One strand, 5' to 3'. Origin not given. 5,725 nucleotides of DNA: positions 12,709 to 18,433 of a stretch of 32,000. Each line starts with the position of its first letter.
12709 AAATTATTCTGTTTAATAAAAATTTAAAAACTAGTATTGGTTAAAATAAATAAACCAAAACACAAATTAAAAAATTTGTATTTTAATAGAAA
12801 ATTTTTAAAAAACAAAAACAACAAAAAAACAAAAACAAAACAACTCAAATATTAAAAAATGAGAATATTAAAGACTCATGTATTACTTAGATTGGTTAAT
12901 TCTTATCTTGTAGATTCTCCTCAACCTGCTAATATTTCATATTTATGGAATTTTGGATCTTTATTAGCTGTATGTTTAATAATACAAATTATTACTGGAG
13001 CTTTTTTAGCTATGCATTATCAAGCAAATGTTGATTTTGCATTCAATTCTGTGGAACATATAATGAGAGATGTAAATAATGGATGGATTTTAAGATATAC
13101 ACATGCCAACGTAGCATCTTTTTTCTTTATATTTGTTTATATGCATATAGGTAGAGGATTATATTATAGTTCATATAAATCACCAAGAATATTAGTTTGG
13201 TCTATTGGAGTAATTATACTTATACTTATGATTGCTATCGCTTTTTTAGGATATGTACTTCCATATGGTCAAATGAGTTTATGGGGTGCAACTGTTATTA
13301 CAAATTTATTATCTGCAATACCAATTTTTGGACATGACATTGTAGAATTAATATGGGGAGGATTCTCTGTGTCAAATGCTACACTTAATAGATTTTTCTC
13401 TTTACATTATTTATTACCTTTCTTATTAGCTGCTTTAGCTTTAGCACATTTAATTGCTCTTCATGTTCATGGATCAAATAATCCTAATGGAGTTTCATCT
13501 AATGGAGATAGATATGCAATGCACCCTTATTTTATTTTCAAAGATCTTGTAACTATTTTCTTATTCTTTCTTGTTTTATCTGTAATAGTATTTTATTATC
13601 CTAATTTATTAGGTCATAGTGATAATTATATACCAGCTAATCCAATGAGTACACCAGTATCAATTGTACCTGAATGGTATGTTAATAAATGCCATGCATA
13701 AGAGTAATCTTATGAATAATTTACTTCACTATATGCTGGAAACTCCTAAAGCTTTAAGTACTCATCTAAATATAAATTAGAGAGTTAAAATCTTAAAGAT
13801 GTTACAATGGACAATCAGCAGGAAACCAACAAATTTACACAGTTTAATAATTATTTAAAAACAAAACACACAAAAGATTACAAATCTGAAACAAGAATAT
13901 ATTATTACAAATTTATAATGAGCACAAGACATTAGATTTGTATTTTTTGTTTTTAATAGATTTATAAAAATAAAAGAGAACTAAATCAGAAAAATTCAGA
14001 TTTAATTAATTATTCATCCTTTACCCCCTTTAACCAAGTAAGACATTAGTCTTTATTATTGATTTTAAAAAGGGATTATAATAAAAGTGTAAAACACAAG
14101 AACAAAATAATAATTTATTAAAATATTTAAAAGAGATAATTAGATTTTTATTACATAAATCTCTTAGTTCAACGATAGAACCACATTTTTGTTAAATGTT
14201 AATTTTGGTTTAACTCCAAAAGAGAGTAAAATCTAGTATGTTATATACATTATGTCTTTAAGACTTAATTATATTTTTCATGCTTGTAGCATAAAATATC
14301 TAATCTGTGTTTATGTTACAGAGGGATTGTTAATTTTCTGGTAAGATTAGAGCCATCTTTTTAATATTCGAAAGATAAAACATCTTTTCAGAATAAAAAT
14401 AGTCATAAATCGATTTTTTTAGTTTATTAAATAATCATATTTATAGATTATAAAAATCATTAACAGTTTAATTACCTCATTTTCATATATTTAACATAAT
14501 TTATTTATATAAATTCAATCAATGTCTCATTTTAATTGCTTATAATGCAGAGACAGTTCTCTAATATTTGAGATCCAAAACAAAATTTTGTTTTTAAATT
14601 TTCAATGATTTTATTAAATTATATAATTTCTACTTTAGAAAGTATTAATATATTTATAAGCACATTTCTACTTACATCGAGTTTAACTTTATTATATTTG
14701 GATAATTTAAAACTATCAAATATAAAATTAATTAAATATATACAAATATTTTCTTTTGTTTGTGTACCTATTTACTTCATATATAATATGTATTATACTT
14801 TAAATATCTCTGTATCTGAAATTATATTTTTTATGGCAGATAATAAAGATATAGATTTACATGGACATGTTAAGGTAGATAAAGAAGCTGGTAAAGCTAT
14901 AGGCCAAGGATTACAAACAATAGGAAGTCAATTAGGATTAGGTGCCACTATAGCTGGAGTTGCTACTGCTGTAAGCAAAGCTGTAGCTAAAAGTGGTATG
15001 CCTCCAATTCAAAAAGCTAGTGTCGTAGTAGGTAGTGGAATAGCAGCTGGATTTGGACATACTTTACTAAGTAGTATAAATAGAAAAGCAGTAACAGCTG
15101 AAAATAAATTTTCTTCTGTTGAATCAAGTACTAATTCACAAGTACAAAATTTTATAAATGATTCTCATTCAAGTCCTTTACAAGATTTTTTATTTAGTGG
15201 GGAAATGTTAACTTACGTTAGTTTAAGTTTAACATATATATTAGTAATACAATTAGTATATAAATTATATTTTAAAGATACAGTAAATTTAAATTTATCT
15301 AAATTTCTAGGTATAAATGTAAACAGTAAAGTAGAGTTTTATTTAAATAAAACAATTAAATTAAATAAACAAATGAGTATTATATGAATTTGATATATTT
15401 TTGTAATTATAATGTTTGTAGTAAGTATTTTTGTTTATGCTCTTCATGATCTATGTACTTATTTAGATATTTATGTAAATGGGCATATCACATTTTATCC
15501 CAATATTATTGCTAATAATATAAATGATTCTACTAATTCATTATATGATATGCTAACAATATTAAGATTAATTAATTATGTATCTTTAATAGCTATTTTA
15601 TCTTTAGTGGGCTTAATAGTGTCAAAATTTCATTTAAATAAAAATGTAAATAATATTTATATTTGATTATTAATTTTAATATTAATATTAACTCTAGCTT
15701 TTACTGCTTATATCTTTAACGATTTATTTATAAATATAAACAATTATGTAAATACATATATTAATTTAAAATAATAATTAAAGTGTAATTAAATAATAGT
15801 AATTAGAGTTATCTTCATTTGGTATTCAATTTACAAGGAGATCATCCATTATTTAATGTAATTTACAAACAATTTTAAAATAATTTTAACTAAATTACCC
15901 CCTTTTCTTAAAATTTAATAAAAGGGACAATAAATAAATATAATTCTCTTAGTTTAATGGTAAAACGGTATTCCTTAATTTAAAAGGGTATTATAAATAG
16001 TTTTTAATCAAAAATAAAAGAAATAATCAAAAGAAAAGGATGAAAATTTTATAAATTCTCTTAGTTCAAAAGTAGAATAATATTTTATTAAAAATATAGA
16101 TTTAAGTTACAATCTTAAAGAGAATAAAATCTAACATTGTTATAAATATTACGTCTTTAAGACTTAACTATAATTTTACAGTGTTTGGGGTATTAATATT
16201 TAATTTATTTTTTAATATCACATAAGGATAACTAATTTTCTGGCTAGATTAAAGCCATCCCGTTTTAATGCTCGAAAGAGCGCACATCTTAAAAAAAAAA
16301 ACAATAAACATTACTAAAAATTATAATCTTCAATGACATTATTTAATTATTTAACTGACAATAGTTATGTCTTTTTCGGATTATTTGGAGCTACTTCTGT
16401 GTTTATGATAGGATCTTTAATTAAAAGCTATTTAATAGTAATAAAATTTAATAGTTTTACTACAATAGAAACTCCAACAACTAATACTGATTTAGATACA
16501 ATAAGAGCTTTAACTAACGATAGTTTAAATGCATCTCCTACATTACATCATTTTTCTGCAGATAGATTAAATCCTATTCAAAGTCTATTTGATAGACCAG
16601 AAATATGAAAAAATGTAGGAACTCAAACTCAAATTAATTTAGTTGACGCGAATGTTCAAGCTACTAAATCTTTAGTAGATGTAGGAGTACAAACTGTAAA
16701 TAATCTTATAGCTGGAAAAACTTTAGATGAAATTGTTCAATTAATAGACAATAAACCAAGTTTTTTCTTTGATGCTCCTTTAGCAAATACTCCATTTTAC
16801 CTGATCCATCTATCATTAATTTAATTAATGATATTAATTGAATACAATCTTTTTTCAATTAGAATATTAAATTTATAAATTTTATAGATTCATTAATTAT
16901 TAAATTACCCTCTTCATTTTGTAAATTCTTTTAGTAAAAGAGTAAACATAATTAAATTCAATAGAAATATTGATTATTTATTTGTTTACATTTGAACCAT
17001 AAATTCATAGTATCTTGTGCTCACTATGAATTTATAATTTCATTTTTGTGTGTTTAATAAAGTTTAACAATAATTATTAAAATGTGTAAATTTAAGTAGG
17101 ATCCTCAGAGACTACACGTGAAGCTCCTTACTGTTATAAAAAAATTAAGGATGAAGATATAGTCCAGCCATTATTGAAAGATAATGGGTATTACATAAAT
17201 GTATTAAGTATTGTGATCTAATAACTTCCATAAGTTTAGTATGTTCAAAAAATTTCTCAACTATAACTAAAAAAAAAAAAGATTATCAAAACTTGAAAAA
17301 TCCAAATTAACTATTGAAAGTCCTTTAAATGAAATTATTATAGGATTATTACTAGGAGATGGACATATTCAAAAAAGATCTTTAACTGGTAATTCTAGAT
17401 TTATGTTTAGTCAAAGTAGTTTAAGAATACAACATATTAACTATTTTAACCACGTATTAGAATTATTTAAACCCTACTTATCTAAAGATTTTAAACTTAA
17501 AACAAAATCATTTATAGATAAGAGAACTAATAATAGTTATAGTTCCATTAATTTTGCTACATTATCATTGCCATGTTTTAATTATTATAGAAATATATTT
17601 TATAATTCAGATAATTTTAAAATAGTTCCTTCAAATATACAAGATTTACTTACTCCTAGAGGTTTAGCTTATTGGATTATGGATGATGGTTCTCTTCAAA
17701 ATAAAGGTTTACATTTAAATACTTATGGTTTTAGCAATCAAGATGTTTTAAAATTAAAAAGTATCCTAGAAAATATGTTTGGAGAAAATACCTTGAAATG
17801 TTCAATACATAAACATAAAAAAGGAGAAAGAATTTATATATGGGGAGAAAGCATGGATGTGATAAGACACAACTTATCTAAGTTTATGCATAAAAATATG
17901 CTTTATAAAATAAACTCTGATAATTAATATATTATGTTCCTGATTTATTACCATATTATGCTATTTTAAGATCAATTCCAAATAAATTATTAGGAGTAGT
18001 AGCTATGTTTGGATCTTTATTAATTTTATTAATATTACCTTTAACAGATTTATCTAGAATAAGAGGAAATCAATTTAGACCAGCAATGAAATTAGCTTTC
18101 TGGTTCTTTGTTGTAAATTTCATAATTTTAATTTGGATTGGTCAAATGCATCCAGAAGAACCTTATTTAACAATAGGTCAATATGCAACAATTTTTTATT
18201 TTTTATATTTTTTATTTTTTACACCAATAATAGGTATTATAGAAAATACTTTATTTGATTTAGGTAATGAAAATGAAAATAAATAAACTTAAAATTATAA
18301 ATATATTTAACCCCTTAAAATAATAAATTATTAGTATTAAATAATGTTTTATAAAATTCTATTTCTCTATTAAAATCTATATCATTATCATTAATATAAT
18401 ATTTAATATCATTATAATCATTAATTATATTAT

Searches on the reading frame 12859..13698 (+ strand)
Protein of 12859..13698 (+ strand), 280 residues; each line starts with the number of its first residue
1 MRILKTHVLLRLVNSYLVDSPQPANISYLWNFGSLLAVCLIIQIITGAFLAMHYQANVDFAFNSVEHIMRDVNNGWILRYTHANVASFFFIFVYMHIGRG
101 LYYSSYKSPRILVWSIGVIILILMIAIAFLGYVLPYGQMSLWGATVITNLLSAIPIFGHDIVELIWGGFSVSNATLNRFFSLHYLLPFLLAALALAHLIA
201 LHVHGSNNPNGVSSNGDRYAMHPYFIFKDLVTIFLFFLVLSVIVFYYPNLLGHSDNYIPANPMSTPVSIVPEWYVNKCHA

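Call 10: search_protein_families(library=pfam, proteins=[window:12859-13698:+], max_evalue=0.01)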
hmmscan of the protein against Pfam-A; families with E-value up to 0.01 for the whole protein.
window:12859-13698:+ (280 aa): 4 families
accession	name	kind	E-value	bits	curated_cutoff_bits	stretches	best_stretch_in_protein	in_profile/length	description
PF00033.24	Cytochrome_B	-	1.6e-77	260.1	27.2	1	18-204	2-188/189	Cytochrome b/b6/petB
PF13631.11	Cytochrom_B_N_2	-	1.2e-42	146.2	27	1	88-251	2-166/169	Cytochrome b(N-terminal)/b6/petB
PF00032.22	Cytochrom_B_C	-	0.00077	20.1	20.7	1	259-277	1-19/102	Cytochrome b(C-terminal)/b6/petD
PF01292.26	Ni_hydr_CYTB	-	0.0019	18.4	30.1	1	32-104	103-166/179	Prokaryotic cytochrome b561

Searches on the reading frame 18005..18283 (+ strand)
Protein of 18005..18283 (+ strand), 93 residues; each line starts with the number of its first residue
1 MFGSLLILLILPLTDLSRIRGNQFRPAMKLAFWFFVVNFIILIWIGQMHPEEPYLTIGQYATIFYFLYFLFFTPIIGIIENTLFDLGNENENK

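Call 13: search_protein_families(library=pfam, proteins=[window:18005-18283:+], max_evalue=1)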
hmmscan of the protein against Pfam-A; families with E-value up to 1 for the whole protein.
window:18005-18283:+ (93 aa): 1 family
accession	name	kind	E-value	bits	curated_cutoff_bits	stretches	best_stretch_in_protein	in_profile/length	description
PF00032.22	Cytochrom_B_C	-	4.5e-18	65.8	20.7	1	1-66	37-102/102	Cytochrome b(C-terminal)/b6/petD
